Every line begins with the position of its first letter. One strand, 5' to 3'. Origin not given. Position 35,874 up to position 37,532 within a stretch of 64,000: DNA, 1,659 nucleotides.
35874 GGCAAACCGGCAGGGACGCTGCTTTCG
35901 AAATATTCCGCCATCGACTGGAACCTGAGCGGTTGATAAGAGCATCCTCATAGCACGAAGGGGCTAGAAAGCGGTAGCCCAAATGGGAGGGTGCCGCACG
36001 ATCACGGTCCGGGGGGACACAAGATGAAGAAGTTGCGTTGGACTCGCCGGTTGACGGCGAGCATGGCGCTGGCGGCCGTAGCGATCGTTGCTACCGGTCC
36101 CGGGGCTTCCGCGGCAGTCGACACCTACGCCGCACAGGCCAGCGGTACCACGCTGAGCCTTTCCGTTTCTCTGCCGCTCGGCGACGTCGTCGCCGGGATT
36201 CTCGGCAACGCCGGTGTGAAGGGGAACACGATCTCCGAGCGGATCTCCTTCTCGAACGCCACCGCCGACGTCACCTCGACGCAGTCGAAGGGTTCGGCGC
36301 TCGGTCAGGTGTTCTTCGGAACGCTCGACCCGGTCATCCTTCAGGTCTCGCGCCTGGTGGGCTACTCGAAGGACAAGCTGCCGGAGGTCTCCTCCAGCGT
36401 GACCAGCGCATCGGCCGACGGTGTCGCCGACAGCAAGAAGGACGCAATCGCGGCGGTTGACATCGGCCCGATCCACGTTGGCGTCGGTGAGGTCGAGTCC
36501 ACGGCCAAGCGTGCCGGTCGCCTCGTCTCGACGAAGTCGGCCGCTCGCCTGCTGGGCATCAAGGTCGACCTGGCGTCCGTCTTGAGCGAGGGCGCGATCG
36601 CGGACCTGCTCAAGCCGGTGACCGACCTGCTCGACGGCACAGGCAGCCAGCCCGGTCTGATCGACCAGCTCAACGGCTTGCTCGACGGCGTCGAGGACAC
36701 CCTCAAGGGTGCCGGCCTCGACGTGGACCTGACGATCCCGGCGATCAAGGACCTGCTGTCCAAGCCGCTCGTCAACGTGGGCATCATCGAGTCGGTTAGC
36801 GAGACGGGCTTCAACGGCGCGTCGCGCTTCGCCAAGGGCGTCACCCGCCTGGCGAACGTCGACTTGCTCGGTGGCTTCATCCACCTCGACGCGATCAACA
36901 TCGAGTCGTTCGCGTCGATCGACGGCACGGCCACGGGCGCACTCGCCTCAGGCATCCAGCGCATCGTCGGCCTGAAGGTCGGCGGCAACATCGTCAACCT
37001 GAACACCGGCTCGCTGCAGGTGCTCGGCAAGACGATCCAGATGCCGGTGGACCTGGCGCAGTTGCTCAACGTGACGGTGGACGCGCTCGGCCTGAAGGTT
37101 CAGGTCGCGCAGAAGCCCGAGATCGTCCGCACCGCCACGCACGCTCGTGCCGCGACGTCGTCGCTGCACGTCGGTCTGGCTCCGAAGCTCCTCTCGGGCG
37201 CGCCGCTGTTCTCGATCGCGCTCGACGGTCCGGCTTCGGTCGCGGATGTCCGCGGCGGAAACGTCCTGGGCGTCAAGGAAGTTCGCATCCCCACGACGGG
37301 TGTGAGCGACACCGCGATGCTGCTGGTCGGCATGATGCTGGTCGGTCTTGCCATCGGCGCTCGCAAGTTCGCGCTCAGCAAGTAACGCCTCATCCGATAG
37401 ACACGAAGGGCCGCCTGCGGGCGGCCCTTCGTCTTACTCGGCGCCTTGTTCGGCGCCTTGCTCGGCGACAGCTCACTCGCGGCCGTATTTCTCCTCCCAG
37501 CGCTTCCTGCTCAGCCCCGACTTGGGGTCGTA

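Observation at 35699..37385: ECF-sigma-divergent large surface protein with pseudo-LPXTG (IPTTG) C-terminal anchor and structured 325-bp control region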

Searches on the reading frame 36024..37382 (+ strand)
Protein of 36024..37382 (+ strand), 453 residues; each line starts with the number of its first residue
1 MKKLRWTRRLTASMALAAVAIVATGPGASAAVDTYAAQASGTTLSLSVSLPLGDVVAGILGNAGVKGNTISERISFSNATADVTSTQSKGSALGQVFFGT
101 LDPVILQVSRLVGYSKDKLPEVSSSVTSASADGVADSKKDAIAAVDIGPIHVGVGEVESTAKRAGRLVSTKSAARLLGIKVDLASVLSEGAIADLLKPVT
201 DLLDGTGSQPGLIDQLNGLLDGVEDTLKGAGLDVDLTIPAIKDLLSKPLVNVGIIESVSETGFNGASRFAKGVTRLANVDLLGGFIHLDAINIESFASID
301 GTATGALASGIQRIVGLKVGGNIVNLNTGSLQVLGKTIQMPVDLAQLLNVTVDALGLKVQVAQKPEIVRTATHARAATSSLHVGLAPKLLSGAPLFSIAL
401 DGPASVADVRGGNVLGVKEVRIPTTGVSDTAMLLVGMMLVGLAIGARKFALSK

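Call 5: search_protein_families(library=pfam, proteins=[window:36024-37382:+], max_evalue=1)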
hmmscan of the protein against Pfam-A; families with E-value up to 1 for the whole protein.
window:36024-37382:+ (453 aa): 0 families

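Call 6: search_protein_families(library=ncbifam, proteins=[window:36024-37382:+], max_evalue=1)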
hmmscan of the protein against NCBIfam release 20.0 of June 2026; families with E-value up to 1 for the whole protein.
window:36024-37382:+ (453 aa): 1 family
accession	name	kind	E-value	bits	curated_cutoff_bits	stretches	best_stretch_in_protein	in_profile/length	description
NF040603.2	choice_anch_P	subfamily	1.3e-07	31.8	27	1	247-328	44-124/185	choice-of-anchor P family protein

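Call 8: find_homologous_proteins(query=window:36024-37382:+, max_evalue=0.001)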
Query window:36024-37382:+ (453 aa): 12 proteins with E <= 0.001 among 8000 candidates.
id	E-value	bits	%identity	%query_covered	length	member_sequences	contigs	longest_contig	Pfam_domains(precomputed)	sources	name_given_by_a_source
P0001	2.6e-271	918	100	100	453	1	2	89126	-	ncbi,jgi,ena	ncbi:MAG TPA: choice-of-anchor P family protein [Actinomycetota bacterium]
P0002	1.3e-234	797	87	99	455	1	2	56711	-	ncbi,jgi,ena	ncbi:MAG TPA: choice-of-anchor P family protein [Actinomycetota bacterium]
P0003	2.4e-233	793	88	93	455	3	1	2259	-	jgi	-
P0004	1.3e-192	659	73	93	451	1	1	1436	-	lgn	-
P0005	1.5e-189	649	72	100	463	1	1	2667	-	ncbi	-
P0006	1.4e-185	636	69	100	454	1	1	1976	-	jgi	jgi:hypothetical protein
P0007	5.1e-181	621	72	93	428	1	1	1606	-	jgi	-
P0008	2.6e-121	424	53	99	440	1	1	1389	-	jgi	-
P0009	1.6e-113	398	51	99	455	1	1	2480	-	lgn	-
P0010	3.2e-112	394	51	99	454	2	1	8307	-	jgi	jgi:hypothetical protein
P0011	1.2e-101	359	50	93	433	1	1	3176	-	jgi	jgi:hypothetical protein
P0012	2.3e-96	342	48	99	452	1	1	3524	-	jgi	jgi:hypothetical protein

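Call 13: find_encoding_contigs(protein=P0002, flank=10000, max_places=3)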
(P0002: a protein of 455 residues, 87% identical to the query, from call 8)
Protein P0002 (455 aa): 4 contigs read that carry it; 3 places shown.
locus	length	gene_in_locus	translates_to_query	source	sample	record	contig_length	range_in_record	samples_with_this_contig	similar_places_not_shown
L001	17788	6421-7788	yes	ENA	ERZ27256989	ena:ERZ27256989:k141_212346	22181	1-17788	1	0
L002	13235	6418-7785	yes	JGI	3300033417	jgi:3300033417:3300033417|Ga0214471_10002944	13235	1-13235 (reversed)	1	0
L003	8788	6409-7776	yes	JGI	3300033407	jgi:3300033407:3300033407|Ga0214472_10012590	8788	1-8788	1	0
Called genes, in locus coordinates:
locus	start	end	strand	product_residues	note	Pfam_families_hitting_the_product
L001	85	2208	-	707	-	PF00912:Transgly, PF00905:Transpeptidase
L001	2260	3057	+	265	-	PF01261:AP_endonuc_2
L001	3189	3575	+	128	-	PF00072:Response_reg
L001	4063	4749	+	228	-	PF07638:Sigma70_ECF (weak), PF04542:Sigma70_r2, PF08281:Sigma70_r4_2, PF04545:Sigma70_r4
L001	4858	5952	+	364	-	PF18915:DUF5667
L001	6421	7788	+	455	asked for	-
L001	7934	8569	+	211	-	-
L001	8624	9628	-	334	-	PF01553:Acyltransferase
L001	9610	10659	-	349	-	PF01073:3Beta_HSD, PF01370:Epimerase, PF16363:GDP_Man_Dehyd (weak)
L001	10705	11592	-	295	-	PF01887:SAM_HAT_N, PF20257:SAM_HAT_C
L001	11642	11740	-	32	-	PF08213:COX24_C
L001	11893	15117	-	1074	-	PF00082:Peptidase_S8, PF00801:PKD (faint), PF20773:InhA-like_MAM, PF18911:PKD_4 (weak)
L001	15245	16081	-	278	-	PF16575:CLP1_P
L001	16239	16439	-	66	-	PF12728:HTH_17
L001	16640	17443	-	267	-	PF15698:Phosphatase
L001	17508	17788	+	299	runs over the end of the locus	PF00892:EamA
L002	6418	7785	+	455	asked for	-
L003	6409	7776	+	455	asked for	-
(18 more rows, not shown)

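Call 14: find_encoding_contigs(protein=P0010, flank=10000, max_places=3)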
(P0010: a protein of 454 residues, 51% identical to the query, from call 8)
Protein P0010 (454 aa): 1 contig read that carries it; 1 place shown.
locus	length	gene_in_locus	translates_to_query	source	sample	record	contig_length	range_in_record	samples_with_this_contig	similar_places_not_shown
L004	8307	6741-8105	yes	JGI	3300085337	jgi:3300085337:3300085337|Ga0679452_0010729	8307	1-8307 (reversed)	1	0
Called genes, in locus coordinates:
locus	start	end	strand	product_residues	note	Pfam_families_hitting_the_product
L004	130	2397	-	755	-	PF00912:Transgly, PF00905:Transpeptidase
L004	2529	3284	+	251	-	PF01261:AP_endonuc_2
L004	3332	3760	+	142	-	PF00072:Response_reg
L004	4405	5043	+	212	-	PF07638:Sigma70_ECF (faint), PF04542:Sigma70_r2, PF08281:Sigma70_r4_2, PF04545:Sigma70_r4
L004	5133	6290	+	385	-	-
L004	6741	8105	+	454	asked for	-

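Call 15: find_encoding_contigs(protein=P0012, flank=10000, max_places=3)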
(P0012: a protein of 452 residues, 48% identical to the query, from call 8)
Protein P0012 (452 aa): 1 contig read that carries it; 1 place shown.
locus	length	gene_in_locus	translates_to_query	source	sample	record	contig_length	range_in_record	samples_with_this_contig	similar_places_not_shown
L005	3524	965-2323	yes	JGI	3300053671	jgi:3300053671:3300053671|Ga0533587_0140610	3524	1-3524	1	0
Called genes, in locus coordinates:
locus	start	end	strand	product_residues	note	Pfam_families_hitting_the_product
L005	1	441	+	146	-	?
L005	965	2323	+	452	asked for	-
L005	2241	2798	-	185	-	-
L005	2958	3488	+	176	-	PF07638:Sigma70_ECF (weak), PF04542:Sigma70_r2, PF08281:Sigma70_r4_2, PF04545:Sigma70_r4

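Call 20: find_encoding_contigs(protein=P0001, flank=10000, max_places=4)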
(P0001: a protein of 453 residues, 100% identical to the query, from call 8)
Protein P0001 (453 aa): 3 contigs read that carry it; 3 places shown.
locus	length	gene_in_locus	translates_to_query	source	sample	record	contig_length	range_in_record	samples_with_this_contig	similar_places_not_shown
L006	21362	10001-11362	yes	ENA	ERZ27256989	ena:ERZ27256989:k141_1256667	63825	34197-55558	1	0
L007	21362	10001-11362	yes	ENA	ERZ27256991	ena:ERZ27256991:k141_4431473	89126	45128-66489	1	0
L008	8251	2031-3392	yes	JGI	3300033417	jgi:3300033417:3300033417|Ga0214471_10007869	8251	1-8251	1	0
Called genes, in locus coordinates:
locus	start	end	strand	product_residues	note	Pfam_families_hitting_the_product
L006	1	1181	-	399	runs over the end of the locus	PF01186:Lysyl_oxidase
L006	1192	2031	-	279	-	PF03009:GDPD, PF13653:GDPD_2 (weak)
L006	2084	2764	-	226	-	PF08534:Redoxin, PF00578:AhpC-TSA, PF13098:Thioredoxin_2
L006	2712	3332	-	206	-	PF02600:DsbB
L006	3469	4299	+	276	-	PF00296:Bac_luciferase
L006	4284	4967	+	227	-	-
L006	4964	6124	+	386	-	PF08495:FIST, PF10442:FIST_C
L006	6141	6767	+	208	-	PF00300:His_Phos_1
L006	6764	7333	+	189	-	PF11290:DUF3090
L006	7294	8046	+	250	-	PF00454:PI3_PI4_kinase (weak)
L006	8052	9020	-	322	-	-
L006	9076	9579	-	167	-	PF04542:Sigma70_r2, PF08281:Sigma70_r4_2, PF04545:Sigma70_r4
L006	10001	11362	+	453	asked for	-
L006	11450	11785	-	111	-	-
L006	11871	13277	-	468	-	PF00206:Lyase_1, PF10415:FumaraseC_C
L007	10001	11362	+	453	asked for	-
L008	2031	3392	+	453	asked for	-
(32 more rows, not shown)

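Call 21: find_encoding_contigs(protein=P0005, flank=10000, max_places=3)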
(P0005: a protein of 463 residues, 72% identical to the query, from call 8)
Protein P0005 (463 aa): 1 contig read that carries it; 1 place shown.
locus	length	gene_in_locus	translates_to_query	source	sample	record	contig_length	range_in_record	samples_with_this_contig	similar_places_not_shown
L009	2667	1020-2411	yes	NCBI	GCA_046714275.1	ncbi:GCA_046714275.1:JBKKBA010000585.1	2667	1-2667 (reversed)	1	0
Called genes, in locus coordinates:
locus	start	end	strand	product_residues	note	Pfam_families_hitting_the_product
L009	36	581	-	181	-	PF04542:Sigma70_r2, PF08281:Sigma70_r4_2, PF04545:Sigma70_r4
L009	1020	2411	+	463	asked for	-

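Call 22: find_encoding_contigs(protein=P0011, flank=10000, max_places=3)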
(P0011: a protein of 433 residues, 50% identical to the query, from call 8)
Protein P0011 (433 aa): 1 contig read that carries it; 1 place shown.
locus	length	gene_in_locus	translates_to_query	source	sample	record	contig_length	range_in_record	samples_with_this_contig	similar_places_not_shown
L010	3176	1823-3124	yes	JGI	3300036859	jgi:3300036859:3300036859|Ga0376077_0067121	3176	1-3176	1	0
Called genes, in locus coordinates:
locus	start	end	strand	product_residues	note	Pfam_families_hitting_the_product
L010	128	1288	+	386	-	-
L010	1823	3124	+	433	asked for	-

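Call 23: find_encoding_contigs(protein=P0009, flank=10000, max_places=3)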
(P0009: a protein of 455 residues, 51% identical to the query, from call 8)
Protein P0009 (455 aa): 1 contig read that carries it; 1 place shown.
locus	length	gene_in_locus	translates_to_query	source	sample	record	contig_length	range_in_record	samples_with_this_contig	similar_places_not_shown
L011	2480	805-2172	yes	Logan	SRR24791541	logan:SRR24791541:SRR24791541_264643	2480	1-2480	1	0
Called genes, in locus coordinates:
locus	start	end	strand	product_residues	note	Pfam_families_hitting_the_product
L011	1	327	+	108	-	?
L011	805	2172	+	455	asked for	-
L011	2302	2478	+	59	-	?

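Call 34: list_cluster_members(proteins=[P0001, P0002, P0005])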
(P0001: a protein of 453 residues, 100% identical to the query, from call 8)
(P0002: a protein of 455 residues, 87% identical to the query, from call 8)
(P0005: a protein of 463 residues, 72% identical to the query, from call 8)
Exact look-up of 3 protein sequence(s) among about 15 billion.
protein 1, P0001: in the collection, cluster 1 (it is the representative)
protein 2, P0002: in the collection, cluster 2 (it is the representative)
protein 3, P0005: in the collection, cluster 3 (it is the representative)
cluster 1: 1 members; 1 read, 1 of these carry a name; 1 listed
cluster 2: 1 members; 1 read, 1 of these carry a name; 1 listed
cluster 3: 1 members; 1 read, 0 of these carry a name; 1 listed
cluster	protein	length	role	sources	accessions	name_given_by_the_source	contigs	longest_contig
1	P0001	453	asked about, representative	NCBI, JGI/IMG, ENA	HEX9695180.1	MAG TPA: choice-of-anchor P family protein [Actinomycetota bacterium]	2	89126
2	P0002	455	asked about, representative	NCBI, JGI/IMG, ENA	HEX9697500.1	MAG TPA: choice-of-anchor P family protein [Actinomycetota bacterium]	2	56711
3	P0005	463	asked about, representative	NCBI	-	-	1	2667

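Call 43: predict_structure(alignment_id=A1)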
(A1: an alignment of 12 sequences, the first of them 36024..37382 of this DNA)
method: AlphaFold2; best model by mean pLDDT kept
length: 453 residues; sequences in the alignment: 12
mean_pLDDT: 59.8   pTM: 0.55
mean pLDDT of the five models: 59.8, 59.8, 55.4, 49.5, 49.0
residues with pLDDT >= 90: 0; 70-90: 129; 50-70: 217; < 50: 107
segments of 3 or more residues with pLDDT < 50: 1-33, 53-66, 83-86, 101-118, 362-365, 413-433, 447-453
pLDDT, mean of each block of 10 residues (from residue 1): 38 36 30 51 58 47 48 54 53 63 38 41 66 75 70 77 75 78 71 71 73 73 71 65 74 79 72 77 72 71 62 59 52 57 67 62 52 58 61 60 58 44 33 51 52 46
secondary structure, 60 per line:
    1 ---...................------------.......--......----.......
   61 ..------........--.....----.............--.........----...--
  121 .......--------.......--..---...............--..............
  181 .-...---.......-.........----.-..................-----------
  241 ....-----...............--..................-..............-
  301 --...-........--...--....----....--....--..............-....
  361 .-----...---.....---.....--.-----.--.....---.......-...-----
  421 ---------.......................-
elements in order: H4-22 E35-41 E44-49 H54-62 E69-76 E79-83 E88-100 H103-111 E121-127 E136-142 E150-164 E167-181 H189-195 H197-204 H212-229 H241-244 E250-264 E267-281 E286-299 E307-314 E317-319 E322-325 E330-333 E336-339 H342-355 E357-361 E367-369 E373-377 E381-385 E397-401 E405-411 H430-452

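Call 44: search_protein_representatives(alignment_id=A1)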
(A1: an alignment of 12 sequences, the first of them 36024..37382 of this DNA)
Query: 12 sequences, 451 profile positions. Proteins with E-value up to 0.001 (for the whole library): 77; up to 1e-10: 41; up to 1e-30: 18. The best 77 are listed.
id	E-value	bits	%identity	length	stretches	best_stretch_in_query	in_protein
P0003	1.9e-231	785.1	-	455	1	1-451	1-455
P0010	2.9e-206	702.1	-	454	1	1-451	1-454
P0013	2.9e-154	530.7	-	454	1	1-451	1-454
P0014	4.1e-85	302.7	-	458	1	1-451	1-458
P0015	7.9e-75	268.8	-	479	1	2-450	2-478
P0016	1.2e-74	268.3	-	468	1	1-451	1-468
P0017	3.0e-72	260.3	-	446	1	1-451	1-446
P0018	6.1e-70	252.7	-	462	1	20-450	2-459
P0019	2.1e-68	247.6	-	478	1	1-450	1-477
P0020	2.8e-64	234.0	-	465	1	1-450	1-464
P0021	7.6e-62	226.0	-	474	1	1-450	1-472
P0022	8.0e-58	212.8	-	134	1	1-132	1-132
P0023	1.9e-54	201.6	-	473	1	1-451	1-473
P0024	3.8e-53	197.3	-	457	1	16-451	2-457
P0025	1.4e-50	188.9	-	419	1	1-451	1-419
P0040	2.0e-14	69.7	-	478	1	10-402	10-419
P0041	2.8e-14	69.2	-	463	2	110-447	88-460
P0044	4.7e-14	68.5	-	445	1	2-447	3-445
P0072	3.2e-06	42.7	-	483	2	186-446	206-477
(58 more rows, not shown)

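Call 48: find_homologous_proteins(query=A5, max_evalue=0.00001)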
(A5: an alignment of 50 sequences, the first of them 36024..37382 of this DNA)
Query A5 (50 sequences) (453 aa, profile of the alignment): 29 proteins with E <= 0.00001 among 8000 candidates.
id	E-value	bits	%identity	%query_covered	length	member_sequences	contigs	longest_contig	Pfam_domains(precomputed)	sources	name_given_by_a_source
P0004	1.8e-142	493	73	93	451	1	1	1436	-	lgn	-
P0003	5.3e-140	485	88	93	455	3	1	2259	-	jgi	-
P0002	1.7e-137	477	87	99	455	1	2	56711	-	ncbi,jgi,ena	ncbi:MAG TPA: choice-of-anchor P family protein [Actinomycetota bacterium]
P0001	2.6e-137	476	100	100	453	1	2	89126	-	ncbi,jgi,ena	ncbi:MAG TPA: choice-of-anchor P family protein [Actinomycetota bacterium]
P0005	6.6e-134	465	72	100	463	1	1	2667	-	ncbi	-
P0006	5.6e-129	449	69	100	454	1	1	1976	-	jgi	jgi:hypothetical protein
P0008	6.3e-126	439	53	99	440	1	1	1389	-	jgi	-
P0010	1.1e-125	438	51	99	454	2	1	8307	-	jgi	jgi:hypothetical protein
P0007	9.4e-125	435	72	93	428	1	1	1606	-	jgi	-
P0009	8.2e-124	432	51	99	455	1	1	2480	-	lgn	-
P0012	6.1e-120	419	48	99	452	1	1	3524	-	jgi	jgi:hypothetical protein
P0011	2.1e-112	394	50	93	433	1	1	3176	-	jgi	jgi:hypothetical protein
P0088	2.5e-63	233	27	46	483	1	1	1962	-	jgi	-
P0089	9.3e-63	231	27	46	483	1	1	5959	-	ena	-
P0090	1.4e-62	230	26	46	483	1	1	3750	-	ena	-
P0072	1.7e-62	230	26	46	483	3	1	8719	-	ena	-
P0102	2.2e-34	137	26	47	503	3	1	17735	-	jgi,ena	-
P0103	3.0e-9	54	-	-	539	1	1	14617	-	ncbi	-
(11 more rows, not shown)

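Call 50: find_encoding_contigs(protein=P0102, flank=10000, max_places=2)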
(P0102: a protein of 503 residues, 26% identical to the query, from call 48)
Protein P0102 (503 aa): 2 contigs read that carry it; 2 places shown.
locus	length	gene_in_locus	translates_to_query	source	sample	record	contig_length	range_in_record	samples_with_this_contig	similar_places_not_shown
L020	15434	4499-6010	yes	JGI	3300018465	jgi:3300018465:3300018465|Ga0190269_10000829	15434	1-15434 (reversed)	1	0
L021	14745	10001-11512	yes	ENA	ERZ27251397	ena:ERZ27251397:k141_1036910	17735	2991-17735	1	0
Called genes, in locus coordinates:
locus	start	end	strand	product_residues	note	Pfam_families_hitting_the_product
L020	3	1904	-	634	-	?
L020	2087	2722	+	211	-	PF07638:Sigma70_ECF, PF04542:Sigma70_r2, PF08281:Sigma70_r4_2, PF04545:Sigma70_r4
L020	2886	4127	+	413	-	-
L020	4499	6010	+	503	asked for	-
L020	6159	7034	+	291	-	PF00702:Hydrolase, PF12710:HAD, PF08282:Hydrolase_3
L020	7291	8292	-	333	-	PF01553:Acyltransferase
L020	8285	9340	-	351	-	PF01073:3Beta_HSD, PF01370:Epimerase, PF16363:GDP_Man_Dehyd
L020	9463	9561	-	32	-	-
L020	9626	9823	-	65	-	PF12728:HTH_17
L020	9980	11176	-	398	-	PF00850:Hist_deacetyl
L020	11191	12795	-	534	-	PF02128:Peptidase_M36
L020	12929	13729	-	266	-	PF02558:ApbA (weak), PF03446:NAD_binding_2 (weak), PF03807:F420_oxidored, PF14748:P5CR_dimer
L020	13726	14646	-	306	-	PF01619:Pro_dh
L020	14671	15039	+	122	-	PF00903:Glyoxalase, PF13669:Glyoxalase_4 (weak)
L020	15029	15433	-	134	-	?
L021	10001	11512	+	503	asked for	-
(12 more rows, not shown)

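Call 51: find_encoding_contigs(protein=P0072, flank=10000, max_places=2)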
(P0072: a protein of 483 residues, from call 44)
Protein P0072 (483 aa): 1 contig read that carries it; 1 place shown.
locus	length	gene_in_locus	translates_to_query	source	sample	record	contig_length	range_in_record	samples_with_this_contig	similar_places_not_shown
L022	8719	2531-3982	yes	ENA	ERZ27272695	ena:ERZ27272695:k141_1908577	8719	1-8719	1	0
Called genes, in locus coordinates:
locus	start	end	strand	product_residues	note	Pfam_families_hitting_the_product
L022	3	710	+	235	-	?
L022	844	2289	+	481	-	PF18915:DUF5667 (weak)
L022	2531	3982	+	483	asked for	-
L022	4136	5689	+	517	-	-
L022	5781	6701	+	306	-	PF00702:Hydrolase, PF12710:HAD, PF08282:Hydrolase_3 (weak)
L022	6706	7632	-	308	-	PF01553:Acyltransferase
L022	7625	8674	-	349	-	PF01073:3Beta_HSD, PF01370:Epimerase, PF16363:GDP_Man_Dehyd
